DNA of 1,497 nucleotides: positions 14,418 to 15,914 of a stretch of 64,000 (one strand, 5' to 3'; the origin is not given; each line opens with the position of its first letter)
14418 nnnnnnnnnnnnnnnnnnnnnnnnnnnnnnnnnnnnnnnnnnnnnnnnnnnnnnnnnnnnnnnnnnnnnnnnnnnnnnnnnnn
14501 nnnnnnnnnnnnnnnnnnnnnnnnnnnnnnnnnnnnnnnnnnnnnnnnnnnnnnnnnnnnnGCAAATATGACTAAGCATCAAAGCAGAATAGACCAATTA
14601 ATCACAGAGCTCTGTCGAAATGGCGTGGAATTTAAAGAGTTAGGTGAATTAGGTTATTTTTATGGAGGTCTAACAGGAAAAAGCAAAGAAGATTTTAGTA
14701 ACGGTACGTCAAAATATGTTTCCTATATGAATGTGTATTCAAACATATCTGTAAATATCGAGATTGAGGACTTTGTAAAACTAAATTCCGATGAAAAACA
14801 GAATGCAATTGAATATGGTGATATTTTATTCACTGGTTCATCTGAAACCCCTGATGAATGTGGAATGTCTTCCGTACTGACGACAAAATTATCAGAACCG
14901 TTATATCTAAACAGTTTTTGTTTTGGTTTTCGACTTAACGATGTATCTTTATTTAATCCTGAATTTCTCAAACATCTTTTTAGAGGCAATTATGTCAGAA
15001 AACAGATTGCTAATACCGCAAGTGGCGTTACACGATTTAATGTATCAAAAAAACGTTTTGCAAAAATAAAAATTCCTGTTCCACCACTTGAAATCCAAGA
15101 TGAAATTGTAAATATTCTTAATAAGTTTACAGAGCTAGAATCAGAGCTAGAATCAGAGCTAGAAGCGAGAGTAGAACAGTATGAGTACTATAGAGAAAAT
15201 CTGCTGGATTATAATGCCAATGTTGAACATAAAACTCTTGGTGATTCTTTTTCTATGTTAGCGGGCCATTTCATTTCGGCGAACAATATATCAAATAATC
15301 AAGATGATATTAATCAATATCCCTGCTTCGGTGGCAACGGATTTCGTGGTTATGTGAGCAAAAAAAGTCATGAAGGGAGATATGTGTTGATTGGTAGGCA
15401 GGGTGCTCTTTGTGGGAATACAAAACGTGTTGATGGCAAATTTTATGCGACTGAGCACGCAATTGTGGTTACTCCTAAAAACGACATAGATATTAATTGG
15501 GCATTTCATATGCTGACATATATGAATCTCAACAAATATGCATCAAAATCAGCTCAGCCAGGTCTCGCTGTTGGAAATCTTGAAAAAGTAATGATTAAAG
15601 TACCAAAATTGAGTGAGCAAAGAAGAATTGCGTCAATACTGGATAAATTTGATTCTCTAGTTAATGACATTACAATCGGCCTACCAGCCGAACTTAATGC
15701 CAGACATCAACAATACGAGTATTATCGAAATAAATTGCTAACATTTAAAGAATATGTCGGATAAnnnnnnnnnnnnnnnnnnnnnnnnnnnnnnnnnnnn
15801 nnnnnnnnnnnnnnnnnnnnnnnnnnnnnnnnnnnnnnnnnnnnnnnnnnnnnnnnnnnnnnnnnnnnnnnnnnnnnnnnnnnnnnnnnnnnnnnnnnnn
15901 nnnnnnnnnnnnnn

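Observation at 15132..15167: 12-bp tandem repeat in the hsdS central conserved region, a possible specificity-switching repeat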

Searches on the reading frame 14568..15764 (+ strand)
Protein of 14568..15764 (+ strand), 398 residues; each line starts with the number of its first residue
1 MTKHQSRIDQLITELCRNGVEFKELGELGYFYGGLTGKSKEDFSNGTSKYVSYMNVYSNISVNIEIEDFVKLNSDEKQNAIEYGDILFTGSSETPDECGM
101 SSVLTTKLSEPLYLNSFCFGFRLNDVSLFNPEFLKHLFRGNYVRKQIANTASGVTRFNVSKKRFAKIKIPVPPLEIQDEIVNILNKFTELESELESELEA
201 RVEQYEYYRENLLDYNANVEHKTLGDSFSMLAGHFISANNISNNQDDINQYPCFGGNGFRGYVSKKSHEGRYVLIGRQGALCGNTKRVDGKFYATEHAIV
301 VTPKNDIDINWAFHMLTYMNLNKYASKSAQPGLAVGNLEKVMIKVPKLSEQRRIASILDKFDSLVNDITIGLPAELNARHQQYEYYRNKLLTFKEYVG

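Call 5: search_protein_families(library=pfam, proteins=[window:14568-15764:+])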
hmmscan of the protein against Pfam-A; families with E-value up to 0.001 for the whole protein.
window:14568-15764:+ (398 aa): 1 family
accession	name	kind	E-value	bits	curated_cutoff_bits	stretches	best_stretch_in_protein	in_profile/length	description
PF01420.25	Methylase_S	-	3.1e-39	135.3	22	2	218-377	3-167/168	Type I restriction modification DNA specificity domain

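Call 6: search_solved_structures(query=window:14568-15764:+, max_evalue=0.001, show_alignments=2)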
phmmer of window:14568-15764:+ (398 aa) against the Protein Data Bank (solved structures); distinct sequences matched with E-value up to 0.001: 8.
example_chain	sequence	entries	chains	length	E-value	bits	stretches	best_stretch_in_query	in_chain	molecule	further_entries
7bst_A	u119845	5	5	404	1.3e-27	100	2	300-394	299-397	Type-1 restriction enzyme EcoR124II specificity protein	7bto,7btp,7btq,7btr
7eew_A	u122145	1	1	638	7.2e-11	44.9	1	222-357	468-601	Type I restriction-modification system methyltransferase subunit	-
1yf2_A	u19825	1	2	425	4e-08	35.9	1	98-200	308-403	Type I restriction-modification enzyme, S subunit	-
5ybb_D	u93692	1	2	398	4.9e-08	35.6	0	79-193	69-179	Restriction endonuclease S subunits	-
3okg_A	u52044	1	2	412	5.5e-08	35.4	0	79-193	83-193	Restriction endonuclease S subunits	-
2y7c_A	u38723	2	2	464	8.2e-06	28.3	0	76-204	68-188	TYPE-1 RESTRICTION ENZYME ECOKI SPECIFICITY PROTEIN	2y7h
8w0p_C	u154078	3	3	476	4.2e-05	26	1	77-205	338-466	S.BsaXI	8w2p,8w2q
7vru_C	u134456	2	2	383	0.00047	22.5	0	131-365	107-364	Site-specific DNA recognition subunit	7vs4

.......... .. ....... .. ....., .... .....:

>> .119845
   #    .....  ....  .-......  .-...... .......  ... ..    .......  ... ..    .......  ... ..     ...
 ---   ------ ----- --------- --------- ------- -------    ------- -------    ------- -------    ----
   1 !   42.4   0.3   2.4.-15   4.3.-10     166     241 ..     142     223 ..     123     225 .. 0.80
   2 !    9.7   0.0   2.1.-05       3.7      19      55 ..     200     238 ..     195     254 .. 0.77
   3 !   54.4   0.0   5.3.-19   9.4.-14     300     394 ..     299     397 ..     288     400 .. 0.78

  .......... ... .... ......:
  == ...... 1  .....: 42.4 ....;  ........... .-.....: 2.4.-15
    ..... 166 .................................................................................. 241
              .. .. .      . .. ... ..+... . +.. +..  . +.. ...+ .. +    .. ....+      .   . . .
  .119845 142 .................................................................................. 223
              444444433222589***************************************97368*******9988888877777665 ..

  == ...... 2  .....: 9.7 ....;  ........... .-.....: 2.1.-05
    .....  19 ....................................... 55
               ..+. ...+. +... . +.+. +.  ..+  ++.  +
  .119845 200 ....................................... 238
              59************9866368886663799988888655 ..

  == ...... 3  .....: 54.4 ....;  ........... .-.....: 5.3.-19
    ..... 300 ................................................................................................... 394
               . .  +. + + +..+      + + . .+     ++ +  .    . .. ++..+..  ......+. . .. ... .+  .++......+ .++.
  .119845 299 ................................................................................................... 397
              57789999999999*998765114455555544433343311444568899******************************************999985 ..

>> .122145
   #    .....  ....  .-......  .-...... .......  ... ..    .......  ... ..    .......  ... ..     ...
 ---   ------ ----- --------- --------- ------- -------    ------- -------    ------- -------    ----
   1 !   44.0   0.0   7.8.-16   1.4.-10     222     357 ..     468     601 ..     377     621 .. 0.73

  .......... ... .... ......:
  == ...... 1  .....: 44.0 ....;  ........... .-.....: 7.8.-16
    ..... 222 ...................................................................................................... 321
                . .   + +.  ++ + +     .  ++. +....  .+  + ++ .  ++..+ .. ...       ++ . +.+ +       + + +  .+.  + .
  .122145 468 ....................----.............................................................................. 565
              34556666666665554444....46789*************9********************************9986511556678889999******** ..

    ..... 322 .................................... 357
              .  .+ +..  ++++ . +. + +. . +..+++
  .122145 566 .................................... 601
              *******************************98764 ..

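Call 7: search_protein_families(library=ncbifam, proteins=[window:14568-15764:+])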
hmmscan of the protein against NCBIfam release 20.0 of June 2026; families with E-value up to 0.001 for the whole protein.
window:14568-15764:+ (398 aa): 2 families
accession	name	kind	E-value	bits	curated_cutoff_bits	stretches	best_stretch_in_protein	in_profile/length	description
NF007278.0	PRK09737.1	equivalog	1.5e-11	43.8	662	1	46-182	245-380/461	type I restriction-modification system specificity subunit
NF047740.1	antiphage_MADS5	equivalog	1.3e-05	24.3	400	1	3-193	257-444/461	methylation-associated defense system restriction endonuclease subunit S MAD5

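Call 8: find_homologous_proteins(query=window:14568-15764:+, max_evalue=1e-10)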
Query window:14568-15764:+ (398 aa): 7859 proteins with E <= 1e-10 among 8000 candidates; the best 120 are listed.
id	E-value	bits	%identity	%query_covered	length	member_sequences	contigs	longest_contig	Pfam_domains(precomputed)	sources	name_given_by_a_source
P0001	8.1e-266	899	100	100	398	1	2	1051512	PF01420.26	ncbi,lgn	-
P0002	5.0e-165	567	55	99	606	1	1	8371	PF01420.26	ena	-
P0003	7.8e-165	567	45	97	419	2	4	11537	PF01420.26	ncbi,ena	-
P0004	6.5e-164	564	42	97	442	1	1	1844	PF01420.26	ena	-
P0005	2.8e-163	561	55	98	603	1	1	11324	PF01420.26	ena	-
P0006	9.4e-163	560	64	99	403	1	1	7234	PF01420.26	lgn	-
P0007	1.0e-162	560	55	98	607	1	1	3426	PF01420.26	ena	-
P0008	1.0e-160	553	44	98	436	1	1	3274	PF01420.26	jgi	-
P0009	2.1e-158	545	45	98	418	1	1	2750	PF01420.26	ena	-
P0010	2.7e-158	545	43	98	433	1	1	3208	PF01420.26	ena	-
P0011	1.9e-156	539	45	97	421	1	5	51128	PF01420.26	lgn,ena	-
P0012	3.1e-155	535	44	98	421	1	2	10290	PF01420.26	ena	-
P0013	1.6e-154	533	61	97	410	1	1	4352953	PF01420.26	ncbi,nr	ncbi:MAG: restriction endonuclease subunit S [Chlorobi bacterium]|nr:restriction endonuclease subuni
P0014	6.6e-151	521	44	98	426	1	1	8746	PF01420.26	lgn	-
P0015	2.0e-150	519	59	98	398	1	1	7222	PF01420.26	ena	-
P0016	3.0e-150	519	60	97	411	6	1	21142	PF01420.26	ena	-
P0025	6.0e-145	501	56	97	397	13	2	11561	PF01420.26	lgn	-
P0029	2.3e-143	496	57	98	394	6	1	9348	PF01420.26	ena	-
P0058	1.8e-134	467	48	98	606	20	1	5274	PF01420.26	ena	-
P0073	8.4e-131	455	54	94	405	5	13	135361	PF01420.26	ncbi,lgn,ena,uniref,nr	ncbi:restriction endonuclease subunit S [Escherichia coli]|uniref:restriction endonuclease subunit S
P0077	6.4e-129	448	65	52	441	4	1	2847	PF01420.26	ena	-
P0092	3.9e-125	436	52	98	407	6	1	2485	PF01420.26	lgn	-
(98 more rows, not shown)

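Call 11: find_encoding_contigs(protein=P0001, flank=3000, max_places=6)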
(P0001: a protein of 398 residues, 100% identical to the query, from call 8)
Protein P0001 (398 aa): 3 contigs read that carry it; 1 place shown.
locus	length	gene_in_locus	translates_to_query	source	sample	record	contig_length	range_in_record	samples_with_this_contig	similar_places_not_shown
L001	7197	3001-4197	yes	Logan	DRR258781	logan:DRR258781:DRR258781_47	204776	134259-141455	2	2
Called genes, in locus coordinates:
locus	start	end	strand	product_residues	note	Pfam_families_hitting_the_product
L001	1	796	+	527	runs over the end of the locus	PF12161:HsdM_N, PF02384:N6_Mtase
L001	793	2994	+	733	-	-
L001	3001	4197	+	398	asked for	PF01420:Methylase_S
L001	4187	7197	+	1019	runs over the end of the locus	PF04313:HSDR_N, PF00270:DEAD, PF04851:ResIII, PF18766:SWI2_SNF2, PF22679:T1R_D3-like, PF12008:EcoR124_C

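Call 24: find_encoding_contigs(protein=P0125, flank=6000, max_places=10)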
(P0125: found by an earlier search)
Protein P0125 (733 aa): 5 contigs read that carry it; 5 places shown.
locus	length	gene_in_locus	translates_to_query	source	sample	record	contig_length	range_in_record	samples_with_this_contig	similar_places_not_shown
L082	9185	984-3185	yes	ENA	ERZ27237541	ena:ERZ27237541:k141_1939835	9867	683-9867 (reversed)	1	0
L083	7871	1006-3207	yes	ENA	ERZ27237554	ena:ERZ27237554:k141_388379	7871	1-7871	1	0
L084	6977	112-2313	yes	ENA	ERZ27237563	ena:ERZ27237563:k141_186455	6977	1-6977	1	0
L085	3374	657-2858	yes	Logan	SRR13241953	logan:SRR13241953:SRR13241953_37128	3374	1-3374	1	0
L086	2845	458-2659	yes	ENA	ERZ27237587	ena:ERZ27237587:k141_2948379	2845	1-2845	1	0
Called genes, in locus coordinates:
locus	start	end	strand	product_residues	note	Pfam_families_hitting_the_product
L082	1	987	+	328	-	?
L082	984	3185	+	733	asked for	-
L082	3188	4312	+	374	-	PF01420:Methylase_S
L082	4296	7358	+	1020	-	PF04313:HSDR_N, PF00270:DEAD, PF04851:ResIII, PF18766:SWI2_SNF2, PF22679:T1R_D3-like, PF12008:EcoR124_C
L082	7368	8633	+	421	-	PF09903:DUF2130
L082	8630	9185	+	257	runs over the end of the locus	PF05066:HARE-HTH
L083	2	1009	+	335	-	?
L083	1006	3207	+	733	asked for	-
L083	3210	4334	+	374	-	PF01420:Methylase_S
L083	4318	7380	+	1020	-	PF04313:HSDR_N, PF00270:DEAD, PF04851:ResIII, PF18766:SWI2_SNF2, PF22679:T1R_D3-like, PF12008:EcoR124_C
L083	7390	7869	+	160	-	?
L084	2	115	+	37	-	?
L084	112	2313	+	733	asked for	-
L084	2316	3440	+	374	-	PF01420:Methylase_S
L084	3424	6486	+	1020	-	PF04313:HSDR_N, PF00270:DEAD, PF04851:ResIII, PF18766:SWI2_SNF2, PF22679:T1R_D3-like, PF12008:EcoR124_C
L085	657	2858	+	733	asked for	-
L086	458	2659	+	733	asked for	-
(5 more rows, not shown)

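Call 26: find_encoding_contigs(protein=P0123, flank=6000, max_places=10)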
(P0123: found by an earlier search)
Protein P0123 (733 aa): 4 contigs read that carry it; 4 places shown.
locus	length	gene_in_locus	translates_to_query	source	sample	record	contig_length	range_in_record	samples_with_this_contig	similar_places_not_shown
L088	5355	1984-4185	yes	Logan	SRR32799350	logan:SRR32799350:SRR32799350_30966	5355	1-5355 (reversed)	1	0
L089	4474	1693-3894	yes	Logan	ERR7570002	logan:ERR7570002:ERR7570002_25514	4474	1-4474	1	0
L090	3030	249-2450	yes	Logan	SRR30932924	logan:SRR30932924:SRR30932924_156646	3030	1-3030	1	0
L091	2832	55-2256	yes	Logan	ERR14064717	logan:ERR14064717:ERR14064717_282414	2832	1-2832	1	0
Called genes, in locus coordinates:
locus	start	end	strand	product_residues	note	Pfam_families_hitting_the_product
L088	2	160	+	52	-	?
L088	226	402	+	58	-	PF12728:HTH_17, PF13411:MerR_1 (weak)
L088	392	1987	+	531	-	PF12161:HsdM_N, PF02384:N6_Mtase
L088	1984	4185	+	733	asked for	-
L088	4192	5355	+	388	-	?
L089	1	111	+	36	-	?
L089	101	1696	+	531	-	PF12161:HsdM_N, PF02384:N6_Mtase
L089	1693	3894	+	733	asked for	-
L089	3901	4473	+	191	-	?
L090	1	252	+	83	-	?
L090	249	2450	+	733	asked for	-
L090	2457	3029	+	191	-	?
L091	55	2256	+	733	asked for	-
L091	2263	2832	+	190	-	?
